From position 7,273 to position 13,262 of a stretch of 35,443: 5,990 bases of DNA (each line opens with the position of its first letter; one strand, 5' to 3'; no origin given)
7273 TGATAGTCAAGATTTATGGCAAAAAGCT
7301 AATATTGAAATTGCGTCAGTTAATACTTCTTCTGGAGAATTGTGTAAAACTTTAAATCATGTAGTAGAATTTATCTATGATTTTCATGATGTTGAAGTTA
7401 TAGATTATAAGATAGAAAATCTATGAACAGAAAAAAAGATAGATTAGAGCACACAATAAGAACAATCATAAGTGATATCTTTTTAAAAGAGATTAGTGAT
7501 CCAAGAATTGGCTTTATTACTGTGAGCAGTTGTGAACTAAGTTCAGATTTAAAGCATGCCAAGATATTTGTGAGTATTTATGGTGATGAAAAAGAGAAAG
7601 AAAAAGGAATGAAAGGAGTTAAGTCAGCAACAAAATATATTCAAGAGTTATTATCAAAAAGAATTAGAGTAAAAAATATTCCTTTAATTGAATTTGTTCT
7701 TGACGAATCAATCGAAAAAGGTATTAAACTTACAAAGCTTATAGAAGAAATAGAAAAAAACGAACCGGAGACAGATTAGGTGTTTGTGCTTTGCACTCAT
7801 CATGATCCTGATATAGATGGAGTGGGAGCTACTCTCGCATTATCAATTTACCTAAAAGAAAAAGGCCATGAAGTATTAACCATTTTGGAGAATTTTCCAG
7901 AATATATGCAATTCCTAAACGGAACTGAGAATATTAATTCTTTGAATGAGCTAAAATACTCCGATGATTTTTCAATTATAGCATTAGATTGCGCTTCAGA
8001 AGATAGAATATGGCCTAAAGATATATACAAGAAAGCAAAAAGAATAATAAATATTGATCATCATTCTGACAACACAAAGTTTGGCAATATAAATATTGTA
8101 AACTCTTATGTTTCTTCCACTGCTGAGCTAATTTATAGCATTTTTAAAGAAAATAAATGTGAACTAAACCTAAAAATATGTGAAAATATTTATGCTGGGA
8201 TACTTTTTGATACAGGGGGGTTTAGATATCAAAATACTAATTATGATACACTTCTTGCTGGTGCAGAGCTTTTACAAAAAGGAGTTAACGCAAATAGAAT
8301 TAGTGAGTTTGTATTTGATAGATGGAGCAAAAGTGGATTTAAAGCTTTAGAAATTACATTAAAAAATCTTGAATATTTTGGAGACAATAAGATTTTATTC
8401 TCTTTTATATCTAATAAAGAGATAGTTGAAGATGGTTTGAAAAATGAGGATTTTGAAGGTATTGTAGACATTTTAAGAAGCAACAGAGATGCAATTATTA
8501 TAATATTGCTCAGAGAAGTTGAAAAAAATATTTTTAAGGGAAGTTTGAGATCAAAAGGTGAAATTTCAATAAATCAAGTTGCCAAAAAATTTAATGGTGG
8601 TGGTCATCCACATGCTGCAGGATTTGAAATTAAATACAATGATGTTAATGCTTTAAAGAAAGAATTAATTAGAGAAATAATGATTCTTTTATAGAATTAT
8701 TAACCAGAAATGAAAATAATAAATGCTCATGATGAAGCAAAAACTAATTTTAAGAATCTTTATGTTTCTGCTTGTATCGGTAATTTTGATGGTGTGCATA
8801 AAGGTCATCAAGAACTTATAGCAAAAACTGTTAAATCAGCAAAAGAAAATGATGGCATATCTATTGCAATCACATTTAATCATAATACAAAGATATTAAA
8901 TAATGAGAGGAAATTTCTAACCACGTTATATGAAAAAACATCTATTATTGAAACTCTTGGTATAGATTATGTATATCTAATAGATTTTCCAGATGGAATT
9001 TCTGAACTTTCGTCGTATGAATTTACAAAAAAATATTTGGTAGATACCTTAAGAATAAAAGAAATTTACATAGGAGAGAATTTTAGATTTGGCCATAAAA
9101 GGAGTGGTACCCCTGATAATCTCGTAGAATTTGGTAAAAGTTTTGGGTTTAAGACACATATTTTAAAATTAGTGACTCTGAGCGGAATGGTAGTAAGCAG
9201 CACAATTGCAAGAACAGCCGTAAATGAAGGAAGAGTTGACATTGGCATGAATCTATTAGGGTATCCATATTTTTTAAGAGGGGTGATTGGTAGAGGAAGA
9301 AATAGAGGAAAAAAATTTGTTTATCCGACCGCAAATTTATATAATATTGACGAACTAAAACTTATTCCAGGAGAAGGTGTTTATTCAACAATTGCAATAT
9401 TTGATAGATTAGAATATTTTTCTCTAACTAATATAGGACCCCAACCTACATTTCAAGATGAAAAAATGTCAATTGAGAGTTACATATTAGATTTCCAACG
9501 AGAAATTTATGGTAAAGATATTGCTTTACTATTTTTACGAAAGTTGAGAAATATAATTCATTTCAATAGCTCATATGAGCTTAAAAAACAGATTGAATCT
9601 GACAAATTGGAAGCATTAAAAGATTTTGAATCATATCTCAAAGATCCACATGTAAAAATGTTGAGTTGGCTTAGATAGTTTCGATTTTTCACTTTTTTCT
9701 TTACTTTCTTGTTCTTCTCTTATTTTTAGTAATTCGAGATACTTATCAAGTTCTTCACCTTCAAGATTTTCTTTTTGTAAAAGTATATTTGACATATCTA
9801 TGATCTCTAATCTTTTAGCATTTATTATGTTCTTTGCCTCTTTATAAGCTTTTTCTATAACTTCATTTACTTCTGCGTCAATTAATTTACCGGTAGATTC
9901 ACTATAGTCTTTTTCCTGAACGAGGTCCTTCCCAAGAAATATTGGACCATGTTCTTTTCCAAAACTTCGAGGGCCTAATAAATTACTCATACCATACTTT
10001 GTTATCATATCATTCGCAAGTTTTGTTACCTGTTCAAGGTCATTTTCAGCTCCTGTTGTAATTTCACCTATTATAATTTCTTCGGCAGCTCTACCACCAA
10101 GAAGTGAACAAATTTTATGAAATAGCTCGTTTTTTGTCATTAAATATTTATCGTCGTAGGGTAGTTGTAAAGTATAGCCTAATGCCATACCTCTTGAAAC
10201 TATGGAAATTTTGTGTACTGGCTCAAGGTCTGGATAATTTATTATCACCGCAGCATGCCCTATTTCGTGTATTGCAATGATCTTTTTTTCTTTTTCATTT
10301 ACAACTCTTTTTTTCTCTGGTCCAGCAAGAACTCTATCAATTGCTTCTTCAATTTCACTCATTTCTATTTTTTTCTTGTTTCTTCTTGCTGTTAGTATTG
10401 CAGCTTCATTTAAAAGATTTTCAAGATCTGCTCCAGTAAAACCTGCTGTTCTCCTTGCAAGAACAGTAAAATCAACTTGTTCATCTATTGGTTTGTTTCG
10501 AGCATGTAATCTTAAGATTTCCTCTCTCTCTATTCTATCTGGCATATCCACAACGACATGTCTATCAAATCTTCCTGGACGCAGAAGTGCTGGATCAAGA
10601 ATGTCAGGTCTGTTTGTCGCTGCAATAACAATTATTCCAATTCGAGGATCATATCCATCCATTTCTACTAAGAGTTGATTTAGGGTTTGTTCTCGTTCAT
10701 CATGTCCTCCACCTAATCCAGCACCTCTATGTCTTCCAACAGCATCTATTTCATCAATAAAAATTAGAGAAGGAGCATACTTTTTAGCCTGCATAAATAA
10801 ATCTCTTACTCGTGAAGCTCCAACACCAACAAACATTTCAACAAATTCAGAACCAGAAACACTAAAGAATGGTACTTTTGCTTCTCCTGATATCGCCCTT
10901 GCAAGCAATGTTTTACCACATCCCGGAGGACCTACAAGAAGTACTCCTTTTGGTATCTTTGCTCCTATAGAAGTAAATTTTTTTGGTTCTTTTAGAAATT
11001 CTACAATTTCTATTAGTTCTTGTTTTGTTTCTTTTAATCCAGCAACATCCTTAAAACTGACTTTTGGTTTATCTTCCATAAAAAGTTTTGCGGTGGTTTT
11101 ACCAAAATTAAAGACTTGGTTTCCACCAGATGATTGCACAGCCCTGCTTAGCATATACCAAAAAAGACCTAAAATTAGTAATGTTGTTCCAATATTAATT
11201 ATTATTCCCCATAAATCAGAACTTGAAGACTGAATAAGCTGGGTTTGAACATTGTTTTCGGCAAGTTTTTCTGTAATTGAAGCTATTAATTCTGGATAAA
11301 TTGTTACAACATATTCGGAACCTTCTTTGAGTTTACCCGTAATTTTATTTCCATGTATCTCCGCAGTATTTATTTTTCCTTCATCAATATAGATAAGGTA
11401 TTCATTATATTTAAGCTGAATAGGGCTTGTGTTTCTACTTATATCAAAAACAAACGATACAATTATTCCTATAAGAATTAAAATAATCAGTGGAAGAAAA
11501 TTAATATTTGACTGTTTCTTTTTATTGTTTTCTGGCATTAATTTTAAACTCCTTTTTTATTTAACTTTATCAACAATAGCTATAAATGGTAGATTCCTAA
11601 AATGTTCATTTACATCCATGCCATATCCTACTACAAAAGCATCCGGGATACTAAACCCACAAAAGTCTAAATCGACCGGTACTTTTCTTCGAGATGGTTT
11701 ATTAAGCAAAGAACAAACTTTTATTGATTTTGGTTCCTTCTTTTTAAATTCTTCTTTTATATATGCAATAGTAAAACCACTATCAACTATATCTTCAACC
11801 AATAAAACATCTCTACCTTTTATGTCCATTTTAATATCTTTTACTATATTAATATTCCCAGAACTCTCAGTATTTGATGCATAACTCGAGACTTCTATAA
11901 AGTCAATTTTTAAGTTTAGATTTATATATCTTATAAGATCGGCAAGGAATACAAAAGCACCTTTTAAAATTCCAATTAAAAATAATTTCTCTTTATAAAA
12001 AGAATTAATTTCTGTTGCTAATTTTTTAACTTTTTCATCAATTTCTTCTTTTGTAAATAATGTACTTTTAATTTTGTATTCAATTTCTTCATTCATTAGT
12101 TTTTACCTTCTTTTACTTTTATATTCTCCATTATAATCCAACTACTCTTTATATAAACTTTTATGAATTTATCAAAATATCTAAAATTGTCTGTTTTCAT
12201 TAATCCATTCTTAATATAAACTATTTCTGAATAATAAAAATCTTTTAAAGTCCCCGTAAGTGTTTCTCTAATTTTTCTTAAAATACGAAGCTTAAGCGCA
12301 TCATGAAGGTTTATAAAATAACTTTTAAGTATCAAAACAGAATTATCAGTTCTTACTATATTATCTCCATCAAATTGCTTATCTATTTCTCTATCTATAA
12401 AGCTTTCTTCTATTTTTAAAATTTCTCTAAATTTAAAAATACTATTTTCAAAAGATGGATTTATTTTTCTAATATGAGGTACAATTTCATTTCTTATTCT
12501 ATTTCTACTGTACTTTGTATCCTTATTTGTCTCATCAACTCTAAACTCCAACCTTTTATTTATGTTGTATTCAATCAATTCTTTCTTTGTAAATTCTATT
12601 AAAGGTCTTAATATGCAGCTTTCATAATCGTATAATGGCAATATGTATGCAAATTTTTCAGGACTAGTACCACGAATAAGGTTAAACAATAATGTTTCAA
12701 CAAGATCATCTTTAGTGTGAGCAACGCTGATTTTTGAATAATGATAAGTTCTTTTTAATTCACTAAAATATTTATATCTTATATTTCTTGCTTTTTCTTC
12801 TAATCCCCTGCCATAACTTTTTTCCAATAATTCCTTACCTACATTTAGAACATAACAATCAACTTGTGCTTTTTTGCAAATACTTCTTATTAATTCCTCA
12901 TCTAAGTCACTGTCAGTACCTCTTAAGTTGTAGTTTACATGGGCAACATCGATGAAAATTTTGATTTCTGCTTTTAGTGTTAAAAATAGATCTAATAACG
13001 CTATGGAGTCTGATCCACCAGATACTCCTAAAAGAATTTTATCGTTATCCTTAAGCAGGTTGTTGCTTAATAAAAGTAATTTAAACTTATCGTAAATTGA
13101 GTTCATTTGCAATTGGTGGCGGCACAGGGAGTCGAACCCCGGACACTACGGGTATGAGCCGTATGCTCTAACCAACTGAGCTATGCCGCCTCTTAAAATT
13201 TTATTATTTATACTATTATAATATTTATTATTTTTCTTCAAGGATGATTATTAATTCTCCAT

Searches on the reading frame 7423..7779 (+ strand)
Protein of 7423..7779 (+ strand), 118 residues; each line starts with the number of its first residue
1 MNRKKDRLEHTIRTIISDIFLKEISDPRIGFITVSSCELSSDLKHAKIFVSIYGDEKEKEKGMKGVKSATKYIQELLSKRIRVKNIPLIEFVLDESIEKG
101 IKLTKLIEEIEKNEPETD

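Call 54: search_protein_families(library=pfam, proteins=[window:7423-7779:+], max_evalue=0.00001)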
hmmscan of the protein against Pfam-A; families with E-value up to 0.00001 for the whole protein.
window:7423-7779:+ (118 aa): 1 family
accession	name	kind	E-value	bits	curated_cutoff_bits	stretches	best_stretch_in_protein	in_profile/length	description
PF02033.23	RBFA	-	1.7e-30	105.8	34.7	1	5-107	2-105/105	Ribosome-binding factor A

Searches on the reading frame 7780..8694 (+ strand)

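Call 54: search_protein_families(library=pfam, proteins=[window:7780-8694:+], max_evalue=0.00001)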
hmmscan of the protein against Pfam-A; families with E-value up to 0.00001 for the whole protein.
window:7780-8694:+ (304 aa): 2 families
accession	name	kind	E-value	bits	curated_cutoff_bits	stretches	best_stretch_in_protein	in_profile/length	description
PF01368.27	DHH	-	1.6e-17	64.4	28.1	1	3-141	3-125/125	DHH family, N-terminal domain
PF02272.25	DHHA1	-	3.3e-15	56.8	25.9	1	204-299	3-99/102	DHHA1 domain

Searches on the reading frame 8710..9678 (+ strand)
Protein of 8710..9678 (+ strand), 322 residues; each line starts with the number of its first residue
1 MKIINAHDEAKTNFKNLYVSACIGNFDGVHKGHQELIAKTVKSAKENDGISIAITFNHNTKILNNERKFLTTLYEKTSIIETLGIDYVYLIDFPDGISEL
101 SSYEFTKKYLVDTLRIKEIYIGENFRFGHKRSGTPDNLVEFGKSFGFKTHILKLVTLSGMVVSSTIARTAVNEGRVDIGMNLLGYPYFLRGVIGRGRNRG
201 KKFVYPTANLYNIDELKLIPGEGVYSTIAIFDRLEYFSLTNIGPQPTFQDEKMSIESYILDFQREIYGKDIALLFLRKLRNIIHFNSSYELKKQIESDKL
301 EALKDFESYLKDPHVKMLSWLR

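Call 54: search_protein_families(library=pfam, proteins=[window:8710-9678:+], max_evalue=0.00001)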
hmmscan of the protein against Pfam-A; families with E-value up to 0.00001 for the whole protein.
window:8710-9678:+ (322 aa): 2 families
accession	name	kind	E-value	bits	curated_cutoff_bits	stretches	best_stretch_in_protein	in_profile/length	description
PF06574.18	FAD_syn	-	3.7e-40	137.8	27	1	21-165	10-157/158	FAD synthetase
PF01687.23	Flavokinase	-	5.3e-31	107.9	19.6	1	183-303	1-121/124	Riboflavin kinase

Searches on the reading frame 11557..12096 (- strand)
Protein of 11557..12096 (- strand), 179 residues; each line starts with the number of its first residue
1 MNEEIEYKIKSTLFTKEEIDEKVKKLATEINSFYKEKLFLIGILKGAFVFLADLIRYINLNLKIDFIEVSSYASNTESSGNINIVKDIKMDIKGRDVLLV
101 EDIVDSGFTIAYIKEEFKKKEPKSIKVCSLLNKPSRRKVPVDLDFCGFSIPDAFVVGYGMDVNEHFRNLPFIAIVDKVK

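Call 55: search_protein_families(library=pfam, proteins=[window:11557-12096:-], max_evalue=0.00001)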
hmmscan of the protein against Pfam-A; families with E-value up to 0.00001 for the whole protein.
window:11557-12096:- (179 aa): 1 family
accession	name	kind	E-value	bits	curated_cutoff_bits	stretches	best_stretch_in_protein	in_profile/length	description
PF00156.33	Pribosyltran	-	1e-26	93.6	26.3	1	18-161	4-156/158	Phosphoribosyl transferase domain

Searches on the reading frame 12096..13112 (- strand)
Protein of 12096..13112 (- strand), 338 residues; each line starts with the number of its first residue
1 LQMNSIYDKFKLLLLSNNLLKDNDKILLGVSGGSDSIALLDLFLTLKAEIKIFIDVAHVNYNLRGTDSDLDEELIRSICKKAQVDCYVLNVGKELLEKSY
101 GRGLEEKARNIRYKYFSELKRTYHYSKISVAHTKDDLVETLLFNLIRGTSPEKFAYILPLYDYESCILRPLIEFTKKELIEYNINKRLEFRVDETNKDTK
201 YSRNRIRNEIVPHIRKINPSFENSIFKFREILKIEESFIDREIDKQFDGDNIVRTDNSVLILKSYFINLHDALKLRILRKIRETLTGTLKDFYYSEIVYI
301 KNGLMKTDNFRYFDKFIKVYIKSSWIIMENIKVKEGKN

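Call 55: search_protein_families(library=pfam, proteins=[window:12096-13112:-], max_evalue=0.00001)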
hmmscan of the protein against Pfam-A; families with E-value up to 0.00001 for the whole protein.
window:12096-13112:- (338 aa): 1 family
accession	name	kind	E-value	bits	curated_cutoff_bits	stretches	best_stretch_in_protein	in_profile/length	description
PF01171.26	ATP_bind_3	-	5.2e-49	166.9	27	1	25-209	1-182/182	PP-loop family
